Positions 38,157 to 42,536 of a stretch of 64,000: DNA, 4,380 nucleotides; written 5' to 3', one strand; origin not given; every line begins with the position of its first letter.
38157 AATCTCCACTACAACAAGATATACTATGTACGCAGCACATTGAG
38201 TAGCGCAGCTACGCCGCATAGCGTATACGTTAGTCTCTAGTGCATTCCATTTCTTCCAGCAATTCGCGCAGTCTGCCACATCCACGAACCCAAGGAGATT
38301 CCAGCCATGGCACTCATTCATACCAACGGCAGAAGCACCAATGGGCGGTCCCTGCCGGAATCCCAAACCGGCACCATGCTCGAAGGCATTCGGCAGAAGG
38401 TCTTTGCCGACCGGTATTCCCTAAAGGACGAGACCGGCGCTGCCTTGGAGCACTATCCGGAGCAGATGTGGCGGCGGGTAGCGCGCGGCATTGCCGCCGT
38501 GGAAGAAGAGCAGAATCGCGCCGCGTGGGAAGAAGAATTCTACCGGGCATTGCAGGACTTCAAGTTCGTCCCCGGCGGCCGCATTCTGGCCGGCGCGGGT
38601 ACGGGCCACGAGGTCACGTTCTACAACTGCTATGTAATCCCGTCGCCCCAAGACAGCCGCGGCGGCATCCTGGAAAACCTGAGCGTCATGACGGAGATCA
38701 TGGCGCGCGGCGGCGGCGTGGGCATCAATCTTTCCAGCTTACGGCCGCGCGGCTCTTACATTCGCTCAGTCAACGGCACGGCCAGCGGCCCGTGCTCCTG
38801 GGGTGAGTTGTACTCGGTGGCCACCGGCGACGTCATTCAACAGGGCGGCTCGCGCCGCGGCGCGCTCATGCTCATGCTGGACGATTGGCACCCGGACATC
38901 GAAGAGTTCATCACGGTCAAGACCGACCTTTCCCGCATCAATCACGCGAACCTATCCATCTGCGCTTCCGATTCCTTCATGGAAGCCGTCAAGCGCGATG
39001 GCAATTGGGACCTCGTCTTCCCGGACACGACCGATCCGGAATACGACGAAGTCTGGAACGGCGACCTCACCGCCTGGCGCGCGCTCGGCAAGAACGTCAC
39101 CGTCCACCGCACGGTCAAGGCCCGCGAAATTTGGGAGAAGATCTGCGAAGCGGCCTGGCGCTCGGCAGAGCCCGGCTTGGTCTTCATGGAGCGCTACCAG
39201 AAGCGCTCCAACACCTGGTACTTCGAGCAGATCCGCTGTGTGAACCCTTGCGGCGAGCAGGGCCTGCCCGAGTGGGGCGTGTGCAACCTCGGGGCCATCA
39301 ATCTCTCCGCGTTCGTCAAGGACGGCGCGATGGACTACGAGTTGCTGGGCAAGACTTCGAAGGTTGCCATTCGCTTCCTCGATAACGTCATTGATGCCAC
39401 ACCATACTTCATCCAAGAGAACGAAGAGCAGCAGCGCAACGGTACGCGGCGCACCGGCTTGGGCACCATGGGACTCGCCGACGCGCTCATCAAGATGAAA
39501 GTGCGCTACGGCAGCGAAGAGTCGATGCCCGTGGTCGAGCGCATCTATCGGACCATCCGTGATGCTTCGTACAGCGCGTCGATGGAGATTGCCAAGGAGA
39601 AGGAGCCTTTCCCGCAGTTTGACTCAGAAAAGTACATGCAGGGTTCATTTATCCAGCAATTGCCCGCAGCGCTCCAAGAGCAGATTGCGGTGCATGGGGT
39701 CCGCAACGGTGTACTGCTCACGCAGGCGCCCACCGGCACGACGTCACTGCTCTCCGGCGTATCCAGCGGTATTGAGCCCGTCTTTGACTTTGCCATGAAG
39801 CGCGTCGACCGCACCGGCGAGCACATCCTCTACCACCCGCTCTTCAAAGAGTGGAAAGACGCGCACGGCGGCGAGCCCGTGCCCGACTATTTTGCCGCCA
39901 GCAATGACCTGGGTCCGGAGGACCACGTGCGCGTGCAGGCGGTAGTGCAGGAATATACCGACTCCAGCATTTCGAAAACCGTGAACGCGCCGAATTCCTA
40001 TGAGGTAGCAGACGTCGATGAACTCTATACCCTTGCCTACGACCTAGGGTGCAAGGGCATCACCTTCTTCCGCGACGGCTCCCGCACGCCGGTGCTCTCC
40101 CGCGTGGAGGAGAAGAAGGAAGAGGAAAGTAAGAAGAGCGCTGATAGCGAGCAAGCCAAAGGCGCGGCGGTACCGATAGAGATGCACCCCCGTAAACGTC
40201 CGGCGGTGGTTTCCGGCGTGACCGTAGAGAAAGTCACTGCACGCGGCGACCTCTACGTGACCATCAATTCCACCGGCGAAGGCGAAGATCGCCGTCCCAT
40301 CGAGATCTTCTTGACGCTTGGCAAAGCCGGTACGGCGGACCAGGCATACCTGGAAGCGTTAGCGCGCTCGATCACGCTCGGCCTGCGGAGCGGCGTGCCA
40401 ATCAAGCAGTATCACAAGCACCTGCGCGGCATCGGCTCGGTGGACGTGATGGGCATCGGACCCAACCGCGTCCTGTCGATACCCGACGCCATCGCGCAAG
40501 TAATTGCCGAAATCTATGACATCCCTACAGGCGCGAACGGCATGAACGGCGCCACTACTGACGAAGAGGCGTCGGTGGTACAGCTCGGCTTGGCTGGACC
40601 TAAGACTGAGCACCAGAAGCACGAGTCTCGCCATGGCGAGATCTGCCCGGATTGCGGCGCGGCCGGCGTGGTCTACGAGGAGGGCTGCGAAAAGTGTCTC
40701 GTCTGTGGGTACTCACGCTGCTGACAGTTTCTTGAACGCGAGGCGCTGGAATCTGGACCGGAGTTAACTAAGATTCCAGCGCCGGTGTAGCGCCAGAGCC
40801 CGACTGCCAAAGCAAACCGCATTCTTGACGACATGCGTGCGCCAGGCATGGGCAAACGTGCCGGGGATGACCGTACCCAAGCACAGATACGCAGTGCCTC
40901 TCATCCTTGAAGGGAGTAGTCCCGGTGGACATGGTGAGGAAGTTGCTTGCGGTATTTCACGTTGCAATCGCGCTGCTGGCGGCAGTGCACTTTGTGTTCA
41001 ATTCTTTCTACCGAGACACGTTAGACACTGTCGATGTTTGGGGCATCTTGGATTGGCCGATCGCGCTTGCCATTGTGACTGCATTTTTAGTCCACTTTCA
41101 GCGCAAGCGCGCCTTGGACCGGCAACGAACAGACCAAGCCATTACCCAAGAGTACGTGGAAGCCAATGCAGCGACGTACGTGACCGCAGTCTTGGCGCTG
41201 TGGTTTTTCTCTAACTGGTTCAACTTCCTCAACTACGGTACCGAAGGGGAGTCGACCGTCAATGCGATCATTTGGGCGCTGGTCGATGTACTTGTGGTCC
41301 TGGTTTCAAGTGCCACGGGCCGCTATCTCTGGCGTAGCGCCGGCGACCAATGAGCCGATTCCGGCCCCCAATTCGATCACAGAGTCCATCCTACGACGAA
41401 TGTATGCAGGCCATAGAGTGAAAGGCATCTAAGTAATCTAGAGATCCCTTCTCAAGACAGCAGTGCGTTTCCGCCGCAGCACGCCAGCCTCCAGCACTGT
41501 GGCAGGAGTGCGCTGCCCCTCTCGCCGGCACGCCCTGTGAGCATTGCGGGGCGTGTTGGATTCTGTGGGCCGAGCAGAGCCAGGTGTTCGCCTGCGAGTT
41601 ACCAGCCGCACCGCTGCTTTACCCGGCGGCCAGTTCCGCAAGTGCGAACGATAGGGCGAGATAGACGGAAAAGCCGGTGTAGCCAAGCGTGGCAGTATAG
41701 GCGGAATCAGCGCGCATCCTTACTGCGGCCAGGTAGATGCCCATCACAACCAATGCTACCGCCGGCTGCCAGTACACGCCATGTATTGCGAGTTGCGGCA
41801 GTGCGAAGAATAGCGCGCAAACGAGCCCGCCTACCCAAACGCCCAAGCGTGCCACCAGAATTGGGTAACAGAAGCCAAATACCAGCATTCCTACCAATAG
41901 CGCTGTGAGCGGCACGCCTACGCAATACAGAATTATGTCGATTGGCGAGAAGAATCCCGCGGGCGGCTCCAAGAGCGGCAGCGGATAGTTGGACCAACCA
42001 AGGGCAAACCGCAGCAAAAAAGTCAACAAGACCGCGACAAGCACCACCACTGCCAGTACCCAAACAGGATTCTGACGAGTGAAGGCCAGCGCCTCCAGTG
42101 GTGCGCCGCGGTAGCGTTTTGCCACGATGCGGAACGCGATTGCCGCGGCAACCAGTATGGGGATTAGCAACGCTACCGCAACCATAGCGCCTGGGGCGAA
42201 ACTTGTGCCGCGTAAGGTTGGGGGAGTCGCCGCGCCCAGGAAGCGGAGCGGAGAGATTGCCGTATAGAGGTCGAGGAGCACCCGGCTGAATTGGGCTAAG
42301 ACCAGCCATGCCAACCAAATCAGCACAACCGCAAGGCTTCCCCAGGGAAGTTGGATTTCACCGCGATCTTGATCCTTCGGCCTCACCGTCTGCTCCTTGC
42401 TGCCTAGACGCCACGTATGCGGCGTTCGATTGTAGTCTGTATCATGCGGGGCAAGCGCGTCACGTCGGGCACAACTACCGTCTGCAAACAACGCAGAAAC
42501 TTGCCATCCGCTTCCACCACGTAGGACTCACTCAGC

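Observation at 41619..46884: Three-gene operon: tandem AAA_5 ATPase, CobT/NorD-like acidic-linker VWA protein, and a polytopic membrane protein of unknown function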

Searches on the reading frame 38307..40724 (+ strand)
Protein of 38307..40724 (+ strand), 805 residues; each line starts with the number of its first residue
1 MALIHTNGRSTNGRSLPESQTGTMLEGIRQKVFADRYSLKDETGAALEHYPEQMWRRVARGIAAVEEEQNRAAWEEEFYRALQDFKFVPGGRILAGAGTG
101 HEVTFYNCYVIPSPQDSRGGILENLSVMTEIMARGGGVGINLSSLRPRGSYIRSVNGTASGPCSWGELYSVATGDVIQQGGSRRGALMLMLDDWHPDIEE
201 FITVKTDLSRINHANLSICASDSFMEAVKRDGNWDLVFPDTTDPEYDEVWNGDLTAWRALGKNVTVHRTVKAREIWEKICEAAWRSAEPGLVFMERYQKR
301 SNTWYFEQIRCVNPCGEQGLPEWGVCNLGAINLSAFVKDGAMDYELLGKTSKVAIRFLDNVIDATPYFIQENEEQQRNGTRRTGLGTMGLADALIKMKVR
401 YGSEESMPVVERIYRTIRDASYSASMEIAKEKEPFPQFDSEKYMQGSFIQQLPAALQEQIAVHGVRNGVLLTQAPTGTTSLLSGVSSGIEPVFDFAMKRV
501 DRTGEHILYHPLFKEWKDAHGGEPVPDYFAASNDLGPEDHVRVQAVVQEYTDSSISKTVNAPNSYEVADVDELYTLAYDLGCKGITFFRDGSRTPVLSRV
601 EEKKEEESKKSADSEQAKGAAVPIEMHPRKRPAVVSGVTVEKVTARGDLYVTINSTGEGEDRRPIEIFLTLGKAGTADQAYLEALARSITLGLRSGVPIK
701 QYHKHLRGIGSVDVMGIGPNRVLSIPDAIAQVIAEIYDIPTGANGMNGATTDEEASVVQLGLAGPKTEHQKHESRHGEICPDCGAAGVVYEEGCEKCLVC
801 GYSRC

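Call 13: search_protein_families(library=pfam, proteins=[window:38307-40724:+], max_evalue=0.001)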
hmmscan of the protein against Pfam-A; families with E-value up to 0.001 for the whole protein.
window:38307-40724:+ (805 aa): 3 families
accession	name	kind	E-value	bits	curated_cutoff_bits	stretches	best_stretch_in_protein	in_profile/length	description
PF02867.20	Ribonuc_red_lgC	-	4.5e-118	395.6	23.9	1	108-586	3-521/523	Ribonucleotide reductase, barrel domain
PF00317.26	Ribonuc_red_lgN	-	4.3e-19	68.8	28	1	31-101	9-76/77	Ribonucleotide reductase, all-alpha domain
PF12637.14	TSCPD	-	2.3e-15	57.1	22.8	1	642-736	9-87/88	TSCPD domain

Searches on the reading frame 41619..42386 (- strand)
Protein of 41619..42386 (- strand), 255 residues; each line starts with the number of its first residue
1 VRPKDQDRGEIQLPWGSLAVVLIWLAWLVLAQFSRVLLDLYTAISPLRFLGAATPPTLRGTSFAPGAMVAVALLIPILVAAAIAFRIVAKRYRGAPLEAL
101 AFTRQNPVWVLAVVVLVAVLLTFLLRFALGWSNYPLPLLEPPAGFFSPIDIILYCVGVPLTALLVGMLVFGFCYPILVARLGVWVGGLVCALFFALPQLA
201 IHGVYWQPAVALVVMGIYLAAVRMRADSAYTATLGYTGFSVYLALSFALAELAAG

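Call 7: search_protein_families(library=pfam, proteins=[window:41619-42386:-], max_evalue=0.1)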
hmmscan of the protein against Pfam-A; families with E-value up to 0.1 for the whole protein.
window:41619-42386:- (255 aa): 1 family
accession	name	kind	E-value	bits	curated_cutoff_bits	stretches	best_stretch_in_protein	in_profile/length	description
PF02517.21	Rce1-like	-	0.027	15.2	22.4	1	167-234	21-85/93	Type II CAAX prenyl endopeptidase Rce1-like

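Call 8: search_protein_families(library=ncbifam, proteins=[window:41619-42386:-], max_evalue=0.1)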
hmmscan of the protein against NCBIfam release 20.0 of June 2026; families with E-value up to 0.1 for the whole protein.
window:41619-42386:- (255 aa): 0 families

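Call 9: search_protein_families(library=padloc, proteins=[window:41619-42386:-], max_evalue=0.1)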
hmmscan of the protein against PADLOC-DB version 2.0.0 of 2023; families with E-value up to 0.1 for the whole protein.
window:41619-42386:- (255 aa): 0 families

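Call 50: search_protein_representatives(protein=window:41619-42386:-)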
Query: 255 residues. Proteins with E-value up to 0.001 (for the whole library): 7; up to 1e-10: 3; up to 1e-30: 2. The best 7 are listed.
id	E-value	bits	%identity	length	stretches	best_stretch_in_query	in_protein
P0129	6.9e-148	507.8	96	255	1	1-255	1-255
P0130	1.2e-39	153.2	69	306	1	11-120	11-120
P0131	6.6e-17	78.7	79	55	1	202-253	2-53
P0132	7.9e-05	39.1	33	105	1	162-246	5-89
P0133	5.8e-04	36.3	31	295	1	14-250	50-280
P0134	9.3e-04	35.6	33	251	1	42-245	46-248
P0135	9.6e-04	35.5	28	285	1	6-243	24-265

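Call 51: search_protein_families(library=pfam, proteins=[P0132, P0133, P0134, P0135, P0130], max_evalue=0.1)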
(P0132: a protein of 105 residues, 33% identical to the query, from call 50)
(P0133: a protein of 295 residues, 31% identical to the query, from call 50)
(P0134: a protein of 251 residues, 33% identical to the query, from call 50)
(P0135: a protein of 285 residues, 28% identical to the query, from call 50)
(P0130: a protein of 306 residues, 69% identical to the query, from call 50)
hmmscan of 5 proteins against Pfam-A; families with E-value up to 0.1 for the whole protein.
P0132 (105 aa): 4 families
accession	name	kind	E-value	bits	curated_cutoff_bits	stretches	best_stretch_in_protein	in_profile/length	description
PF02517.21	Rce1-like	-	8.7e-21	74.5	22.4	1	2-84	13-92/93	Type II CAAX prenyl endopeptidase Rce1-like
PF07698.17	7TM-7TMR_HD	-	0.0033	17.8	29.4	1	20-98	77-154/190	7TM receptor with intracellular HD hydrolase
PF09858.14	DUF2085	-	0.0046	17.8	25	1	10-59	9-56/90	Predicted membrane protein (DUF2085)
PF09842.14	DUF2069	-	0.016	15.7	23.3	1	37-80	44-88/104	Predicted membrane protein (DUF2069)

P0133 (295 aa): 1 family
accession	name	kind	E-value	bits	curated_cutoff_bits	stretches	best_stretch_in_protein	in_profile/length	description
PF02517.21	Rce1-like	-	2.7e-19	69.7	22.4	1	180-271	4-92/93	Type II CAAX prenyl endopeptidase Rce1-like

P0134 (251 aa): 1 family
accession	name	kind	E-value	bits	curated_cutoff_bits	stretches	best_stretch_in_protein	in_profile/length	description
PF02517.21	Rce1-like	-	1.4e-15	57.8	22.4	1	149-241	3-92/93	Type II CAAX prenyl endopeptidase Rce1-like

P0135 (285 aa): 2 families
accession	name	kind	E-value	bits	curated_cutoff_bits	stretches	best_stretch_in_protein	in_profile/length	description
PF02517.21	Rce1-like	-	2.6e-19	69.7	22.4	1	173-263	5-92/93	Type II CAAX prenyl endopeptidase Rce1-like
PF07213.16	DAP10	-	0.0076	16.6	22.9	0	230-249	44-63/79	DAP10 membrane protein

P0130 (306 aa): 1 family
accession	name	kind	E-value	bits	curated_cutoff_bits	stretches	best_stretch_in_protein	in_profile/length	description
PF05987.18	DUF898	-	0.026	14.1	28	1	45-145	84-160/336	Bacterial protein of unknown function (DUF898)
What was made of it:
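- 41619..42386 (-): Clade-specific third gene: a polytopic membrane protein of 255 aa, a CPBP/Rce1-like pseudoprotease. Degenerate motif positions are 41874-41900 (EExxxR became LVGMLVF), 41793-41810 (FxxxH became FFALPQ) and 41676-41690 (HxxxN became TLGYT). Exhaustive HMMER gave 7 representatives, and the distant ones are true CPBPs (calls 50, 51).
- On CPBP/Rce1-like intramembrane proteases (third gene): Homology is supported only through phmmer hits to true CPBPs at E 8e-5 to 1e-3 (calls 50, 51).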

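Call 79: search_protein_families(library=phrogs, proteins=[window:41619-42386:-], max_evalue=0.001)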
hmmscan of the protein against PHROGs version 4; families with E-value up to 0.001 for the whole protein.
window:41619-42386:- (255 aa): 0 families
